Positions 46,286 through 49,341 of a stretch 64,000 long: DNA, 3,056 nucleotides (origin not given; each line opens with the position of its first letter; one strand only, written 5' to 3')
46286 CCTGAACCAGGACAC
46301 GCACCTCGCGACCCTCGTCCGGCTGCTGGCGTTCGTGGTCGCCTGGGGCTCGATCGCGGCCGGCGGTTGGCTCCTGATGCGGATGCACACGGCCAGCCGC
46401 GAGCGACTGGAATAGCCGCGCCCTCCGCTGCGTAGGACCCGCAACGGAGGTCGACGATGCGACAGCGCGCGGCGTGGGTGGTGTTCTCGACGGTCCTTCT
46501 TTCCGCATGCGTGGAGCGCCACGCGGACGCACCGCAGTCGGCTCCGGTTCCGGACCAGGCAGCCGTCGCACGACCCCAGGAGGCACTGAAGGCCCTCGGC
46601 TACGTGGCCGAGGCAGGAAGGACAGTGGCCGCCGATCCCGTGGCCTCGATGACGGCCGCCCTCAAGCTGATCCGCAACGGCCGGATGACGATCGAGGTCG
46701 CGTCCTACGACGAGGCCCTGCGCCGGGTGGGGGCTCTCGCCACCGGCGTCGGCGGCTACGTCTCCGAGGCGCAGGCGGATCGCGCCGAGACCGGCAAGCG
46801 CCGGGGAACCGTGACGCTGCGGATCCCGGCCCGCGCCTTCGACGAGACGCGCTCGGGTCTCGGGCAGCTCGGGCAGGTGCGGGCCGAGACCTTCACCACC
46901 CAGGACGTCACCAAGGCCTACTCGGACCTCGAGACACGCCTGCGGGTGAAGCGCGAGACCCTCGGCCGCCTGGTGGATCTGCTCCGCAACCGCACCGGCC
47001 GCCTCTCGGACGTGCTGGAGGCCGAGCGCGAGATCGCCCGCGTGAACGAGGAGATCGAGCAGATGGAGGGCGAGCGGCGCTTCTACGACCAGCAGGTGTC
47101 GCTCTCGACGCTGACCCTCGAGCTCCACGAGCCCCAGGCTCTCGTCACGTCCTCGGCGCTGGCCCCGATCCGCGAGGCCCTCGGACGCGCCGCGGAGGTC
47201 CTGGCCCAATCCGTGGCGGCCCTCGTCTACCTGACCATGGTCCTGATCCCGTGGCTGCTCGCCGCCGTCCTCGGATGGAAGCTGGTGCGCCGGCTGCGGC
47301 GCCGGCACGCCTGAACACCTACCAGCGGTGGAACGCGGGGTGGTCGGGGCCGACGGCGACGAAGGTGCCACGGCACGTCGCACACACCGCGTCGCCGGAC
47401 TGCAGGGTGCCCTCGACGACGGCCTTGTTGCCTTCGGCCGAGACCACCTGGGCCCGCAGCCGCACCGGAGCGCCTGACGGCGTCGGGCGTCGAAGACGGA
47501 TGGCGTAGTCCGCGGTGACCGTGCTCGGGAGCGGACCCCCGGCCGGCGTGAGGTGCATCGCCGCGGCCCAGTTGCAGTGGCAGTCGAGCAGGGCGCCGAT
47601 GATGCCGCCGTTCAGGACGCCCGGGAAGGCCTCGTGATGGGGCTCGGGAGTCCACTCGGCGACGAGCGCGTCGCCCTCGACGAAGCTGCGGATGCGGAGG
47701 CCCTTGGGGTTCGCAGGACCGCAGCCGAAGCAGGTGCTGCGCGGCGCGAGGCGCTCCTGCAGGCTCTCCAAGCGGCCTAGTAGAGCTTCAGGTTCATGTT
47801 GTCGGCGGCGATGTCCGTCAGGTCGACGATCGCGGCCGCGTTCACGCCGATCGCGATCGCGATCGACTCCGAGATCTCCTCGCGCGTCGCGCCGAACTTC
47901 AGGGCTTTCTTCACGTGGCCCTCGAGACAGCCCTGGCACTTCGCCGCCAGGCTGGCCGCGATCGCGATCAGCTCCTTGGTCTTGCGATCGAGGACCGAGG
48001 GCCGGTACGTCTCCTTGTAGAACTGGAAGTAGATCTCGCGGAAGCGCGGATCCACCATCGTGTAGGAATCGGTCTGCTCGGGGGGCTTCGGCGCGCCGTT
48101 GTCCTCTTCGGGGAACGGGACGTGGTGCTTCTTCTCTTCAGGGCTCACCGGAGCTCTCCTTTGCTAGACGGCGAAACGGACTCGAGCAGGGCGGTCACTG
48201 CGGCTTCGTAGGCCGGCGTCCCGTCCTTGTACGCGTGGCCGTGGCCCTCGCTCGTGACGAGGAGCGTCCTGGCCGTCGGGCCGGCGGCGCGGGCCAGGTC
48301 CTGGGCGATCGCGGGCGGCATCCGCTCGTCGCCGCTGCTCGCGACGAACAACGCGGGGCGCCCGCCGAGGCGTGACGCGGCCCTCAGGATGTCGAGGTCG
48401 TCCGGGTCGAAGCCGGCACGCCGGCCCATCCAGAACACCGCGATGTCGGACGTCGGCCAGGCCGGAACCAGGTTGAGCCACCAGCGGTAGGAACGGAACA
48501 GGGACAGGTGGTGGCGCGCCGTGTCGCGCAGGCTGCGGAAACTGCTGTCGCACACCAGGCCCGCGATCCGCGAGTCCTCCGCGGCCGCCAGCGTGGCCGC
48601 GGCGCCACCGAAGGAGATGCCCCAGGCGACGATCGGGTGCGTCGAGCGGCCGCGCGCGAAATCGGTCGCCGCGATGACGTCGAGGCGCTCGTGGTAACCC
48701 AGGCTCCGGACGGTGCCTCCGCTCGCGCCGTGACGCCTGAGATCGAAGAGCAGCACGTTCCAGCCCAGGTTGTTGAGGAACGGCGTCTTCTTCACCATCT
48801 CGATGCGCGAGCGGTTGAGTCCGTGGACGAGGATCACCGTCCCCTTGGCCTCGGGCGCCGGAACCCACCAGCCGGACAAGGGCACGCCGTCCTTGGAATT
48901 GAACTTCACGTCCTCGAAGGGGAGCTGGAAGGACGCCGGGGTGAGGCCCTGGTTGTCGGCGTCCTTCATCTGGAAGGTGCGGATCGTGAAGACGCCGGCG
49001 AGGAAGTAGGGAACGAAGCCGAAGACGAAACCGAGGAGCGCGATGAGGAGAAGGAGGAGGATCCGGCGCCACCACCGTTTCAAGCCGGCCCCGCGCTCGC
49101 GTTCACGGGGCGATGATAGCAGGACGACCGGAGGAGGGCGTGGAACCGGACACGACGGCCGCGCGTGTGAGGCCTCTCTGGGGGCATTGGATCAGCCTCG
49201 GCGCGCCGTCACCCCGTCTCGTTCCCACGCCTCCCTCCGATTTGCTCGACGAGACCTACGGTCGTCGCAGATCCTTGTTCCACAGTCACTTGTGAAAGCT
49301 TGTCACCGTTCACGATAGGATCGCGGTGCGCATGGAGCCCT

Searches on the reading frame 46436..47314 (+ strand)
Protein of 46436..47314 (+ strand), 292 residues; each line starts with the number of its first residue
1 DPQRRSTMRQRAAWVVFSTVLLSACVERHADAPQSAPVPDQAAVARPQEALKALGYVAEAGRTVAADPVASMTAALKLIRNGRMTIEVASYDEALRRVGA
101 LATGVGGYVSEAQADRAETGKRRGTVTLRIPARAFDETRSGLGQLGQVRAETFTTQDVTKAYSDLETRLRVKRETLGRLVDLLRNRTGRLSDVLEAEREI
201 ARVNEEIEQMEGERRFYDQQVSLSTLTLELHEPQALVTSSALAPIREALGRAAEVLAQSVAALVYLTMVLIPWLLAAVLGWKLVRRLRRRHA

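Call 78: search_protein_families(library=pfam, proteins=[window:46436-47314:+], max_evalue=0.00001)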
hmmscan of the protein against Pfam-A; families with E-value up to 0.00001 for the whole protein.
window:46436-47314:+ (292 aa): 1 family
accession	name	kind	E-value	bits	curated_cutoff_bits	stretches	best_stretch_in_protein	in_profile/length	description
PF14257.11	DUF4349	-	1.4e-54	185.2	27.7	1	77-283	2-211/213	Domain of unknown function (DUF4349)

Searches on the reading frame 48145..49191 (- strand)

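Call 78: search_protein_families(library=pfam, proteins=[window:48145-49191:-], max_evalue=0.00001)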
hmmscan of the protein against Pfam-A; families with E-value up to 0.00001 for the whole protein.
window:48145-49191:- (348 aa): 3 families
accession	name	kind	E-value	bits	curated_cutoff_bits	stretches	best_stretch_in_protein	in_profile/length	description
PF12146.15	Hydrolase_4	-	9.5e-12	45.1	27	1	114-243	2-135/239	Serine aminopeptidase, S33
PF00561.26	Abhydrolase_1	-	8.7e-10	39.1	25.8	1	118-227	2-115/245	alpha/beta hydrolase fold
PF12697.13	Abhydrolase_6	-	1.2e-08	36.4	26.3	1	119-319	1-204/217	Alpha/beta hydrolase family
